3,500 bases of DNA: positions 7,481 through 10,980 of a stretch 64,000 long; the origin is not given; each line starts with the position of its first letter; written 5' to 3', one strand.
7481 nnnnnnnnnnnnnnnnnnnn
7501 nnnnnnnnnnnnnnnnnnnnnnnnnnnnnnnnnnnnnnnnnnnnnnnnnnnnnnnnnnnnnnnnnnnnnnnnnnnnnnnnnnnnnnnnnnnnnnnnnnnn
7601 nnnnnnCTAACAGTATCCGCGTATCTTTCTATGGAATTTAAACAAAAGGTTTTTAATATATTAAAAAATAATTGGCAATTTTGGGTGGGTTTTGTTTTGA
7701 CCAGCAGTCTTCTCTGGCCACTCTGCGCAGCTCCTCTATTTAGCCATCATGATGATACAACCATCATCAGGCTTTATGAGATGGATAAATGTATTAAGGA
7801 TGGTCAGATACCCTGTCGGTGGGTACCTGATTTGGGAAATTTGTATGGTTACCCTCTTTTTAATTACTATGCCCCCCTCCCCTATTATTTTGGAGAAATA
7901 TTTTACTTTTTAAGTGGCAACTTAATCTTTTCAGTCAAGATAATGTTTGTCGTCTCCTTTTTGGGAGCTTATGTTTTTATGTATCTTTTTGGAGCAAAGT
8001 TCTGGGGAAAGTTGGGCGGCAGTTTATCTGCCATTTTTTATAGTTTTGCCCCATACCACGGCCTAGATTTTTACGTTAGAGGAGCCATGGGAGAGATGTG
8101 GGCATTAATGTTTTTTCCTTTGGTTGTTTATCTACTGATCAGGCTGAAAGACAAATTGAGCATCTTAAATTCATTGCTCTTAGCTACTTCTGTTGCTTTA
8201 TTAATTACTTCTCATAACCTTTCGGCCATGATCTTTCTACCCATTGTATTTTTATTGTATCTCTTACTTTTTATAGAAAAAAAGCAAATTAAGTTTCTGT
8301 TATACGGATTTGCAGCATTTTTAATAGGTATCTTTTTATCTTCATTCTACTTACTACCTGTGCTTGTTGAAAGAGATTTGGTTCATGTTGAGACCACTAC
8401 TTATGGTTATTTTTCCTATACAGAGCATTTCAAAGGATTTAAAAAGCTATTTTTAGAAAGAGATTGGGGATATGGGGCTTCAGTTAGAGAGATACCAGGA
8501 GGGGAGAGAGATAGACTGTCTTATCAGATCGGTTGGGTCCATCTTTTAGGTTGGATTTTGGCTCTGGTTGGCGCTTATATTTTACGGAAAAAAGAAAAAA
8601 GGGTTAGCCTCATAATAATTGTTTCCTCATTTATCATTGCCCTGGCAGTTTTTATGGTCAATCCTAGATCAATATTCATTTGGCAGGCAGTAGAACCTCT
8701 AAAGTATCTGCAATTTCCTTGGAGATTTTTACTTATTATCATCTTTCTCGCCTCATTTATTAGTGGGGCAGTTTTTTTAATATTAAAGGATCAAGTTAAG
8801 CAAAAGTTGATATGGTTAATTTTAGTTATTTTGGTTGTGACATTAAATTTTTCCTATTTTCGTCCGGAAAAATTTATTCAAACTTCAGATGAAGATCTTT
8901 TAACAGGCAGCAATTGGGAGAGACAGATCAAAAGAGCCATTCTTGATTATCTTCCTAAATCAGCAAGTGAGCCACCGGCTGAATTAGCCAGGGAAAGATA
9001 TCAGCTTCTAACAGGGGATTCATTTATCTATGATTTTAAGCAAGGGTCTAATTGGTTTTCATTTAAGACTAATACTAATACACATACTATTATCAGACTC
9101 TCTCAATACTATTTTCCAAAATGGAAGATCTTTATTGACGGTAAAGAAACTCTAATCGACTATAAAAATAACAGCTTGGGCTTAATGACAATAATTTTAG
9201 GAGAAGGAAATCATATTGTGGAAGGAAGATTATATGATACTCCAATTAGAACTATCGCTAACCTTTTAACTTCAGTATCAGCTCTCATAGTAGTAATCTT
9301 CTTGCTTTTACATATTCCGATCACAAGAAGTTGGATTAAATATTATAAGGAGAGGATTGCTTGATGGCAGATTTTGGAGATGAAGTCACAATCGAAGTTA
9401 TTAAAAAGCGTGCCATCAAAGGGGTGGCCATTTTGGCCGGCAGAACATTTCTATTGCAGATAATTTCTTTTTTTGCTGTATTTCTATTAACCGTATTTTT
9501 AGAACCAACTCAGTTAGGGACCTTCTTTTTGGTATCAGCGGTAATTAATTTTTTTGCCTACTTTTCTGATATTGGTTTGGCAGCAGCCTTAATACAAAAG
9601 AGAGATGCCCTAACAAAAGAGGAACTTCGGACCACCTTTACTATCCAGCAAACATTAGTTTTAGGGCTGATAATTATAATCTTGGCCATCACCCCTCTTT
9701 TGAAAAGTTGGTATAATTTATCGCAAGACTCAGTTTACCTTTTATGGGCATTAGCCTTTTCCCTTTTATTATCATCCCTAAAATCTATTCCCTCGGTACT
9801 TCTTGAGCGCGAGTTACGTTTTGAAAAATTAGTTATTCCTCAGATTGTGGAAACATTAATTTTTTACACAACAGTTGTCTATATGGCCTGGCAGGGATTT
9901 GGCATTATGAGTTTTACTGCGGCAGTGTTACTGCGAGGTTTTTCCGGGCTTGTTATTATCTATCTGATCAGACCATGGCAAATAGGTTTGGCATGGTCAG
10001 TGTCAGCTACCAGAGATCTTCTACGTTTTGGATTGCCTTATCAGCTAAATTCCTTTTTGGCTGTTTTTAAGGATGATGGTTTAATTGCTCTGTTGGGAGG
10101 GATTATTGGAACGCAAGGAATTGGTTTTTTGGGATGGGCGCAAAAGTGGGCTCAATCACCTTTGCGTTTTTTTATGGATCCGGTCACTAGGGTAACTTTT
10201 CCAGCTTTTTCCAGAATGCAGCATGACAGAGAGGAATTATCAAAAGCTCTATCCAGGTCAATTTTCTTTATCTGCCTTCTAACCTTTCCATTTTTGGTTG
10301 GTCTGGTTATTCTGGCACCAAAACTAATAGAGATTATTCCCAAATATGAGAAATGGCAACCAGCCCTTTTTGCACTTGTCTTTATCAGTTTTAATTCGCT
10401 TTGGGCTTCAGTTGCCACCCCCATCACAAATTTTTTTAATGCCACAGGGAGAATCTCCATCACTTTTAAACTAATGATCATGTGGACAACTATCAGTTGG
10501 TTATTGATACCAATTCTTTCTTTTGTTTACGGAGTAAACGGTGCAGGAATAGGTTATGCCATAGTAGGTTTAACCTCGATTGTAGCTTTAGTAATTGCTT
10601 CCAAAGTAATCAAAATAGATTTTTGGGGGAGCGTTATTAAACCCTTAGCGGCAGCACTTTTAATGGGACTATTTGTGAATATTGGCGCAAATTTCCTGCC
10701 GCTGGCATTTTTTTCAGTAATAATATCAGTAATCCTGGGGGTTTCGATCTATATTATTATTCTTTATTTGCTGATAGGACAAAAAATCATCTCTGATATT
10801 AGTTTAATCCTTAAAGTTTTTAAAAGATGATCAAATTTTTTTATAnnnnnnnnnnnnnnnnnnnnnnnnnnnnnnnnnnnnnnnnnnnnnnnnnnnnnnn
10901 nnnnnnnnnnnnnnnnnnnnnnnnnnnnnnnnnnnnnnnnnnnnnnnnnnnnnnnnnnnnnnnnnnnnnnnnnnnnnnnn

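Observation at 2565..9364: Four tandem paralogs of an unusual membrane protein family with an 'HHDD(L) ... IPCRW(V/I).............(F/Y)Y' signature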

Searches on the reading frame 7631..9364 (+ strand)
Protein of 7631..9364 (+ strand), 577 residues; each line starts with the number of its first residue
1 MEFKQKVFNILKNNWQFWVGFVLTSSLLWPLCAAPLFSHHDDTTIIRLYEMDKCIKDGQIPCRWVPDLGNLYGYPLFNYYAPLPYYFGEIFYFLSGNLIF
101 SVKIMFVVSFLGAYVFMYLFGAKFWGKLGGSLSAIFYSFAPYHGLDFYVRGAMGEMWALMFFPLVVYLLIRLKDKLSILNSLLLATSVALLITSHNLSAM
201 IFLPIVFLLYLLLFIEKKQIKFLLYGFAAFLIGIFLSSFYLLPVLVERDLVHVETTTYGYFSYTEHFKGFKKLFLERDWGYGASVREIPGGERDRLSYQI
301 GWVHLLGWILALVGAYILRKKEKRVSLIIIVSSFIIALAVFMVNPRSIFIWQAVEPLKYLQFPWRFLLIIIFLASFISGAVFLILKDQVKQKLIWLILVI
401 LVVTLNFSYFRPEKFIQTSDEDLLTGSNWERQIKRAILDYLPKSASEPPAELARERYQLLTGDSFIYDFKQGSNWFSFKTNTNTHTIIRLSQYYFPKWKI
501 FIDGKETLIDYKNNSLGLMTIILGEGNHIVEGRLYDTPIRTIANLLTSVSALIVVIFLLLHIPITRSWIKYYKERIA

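Call 3: search_protein_families(library=pfam, proteins=[window:7631-9364:+], max_evalue=1)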
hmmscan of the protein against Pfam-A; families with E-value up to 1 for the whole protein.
window:7631-9364:+ (577 aa): 1 family
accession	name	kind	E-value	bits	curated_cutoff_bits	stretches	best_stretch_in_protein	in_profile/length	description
PF10131.15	PTPS_related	-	2.6e-11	43.1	26.4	1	77-408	1-306/621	6-pyruvoyl-tetrahydropterin synthase related domain; membrane protein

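Call 4: search_protein_families(library=ncbifam, proteins=[window:7631-9364:+], max_evalue=1)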
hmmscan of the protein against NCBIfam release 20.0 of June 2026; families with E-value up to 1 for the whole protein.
window:7631-9364:+ (577 aa): 0 families

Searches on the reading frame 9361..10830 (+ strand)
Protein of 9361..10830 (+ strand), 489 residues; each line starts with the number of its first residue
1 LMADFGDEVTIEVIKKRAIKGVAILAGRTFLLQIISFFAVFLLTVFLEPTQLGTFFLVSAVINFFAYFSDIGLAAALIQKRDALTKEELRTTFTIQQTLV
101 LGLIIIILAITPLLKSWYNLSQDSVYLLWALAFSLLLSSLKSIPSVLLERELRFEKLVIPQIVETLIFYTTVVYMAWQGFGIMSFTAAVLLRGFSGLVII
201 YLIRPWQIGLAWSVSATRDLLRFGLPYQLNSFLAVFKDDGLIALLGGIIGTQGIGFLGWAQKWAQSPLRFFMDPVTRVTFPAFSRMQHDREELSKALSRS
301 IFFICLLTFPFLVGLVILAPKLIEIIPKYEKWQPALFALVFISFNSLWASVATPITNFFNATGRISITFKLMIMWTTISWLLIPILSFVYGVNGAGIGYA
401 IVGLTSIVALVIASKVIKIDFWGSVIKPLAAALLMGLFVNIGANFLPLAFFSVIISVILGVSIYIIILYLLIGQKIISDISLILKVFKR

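Call 3: search_protein_families(library=pfam, proteins=[window:9361-10830:+], max_evalue=1)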
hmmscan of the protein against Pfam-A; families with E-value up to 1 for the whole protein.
window:9361-10830:+ (489 aa): 2 families
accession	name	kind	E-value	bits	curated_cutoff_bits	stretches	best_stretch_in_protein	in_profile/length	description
PF13440.11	Polysacc_synt_3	-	8.6e-53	179.9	23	1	43-326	2-283/293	Polysaccharide biosynthesis protein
PF01943.22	Polysacc_synt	-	3.8e-20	72.9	28.2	1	19-287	2-274/274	Polysaccharide biosynthesis protein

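Call 4: search_protein_families(library=ncbifam, proteins=[window:9361-10830:+], max_evalue=1)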
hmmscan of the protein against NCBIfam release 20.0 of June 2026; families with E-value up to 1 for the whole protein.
window:9361-10830:+ (489 aa): 3 families
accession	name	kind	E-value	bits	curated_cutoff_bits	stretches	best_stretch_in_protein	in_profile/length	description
NF007773.0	PRK10459.1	equivalog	6e-42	144.3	273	1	14-470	3-466/492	MOP flippase family protein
NF047674.1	TeichurnBiosyTuaB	equivalog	2.6e-28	99.3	580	1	12-470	2-468/469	teichuronic acid biosynthesis protein TuaB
NF058658.1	Oglyco_Wzx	exception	3.8e-23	82.2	720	1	15-472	7-464/478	O-glycosylation flippase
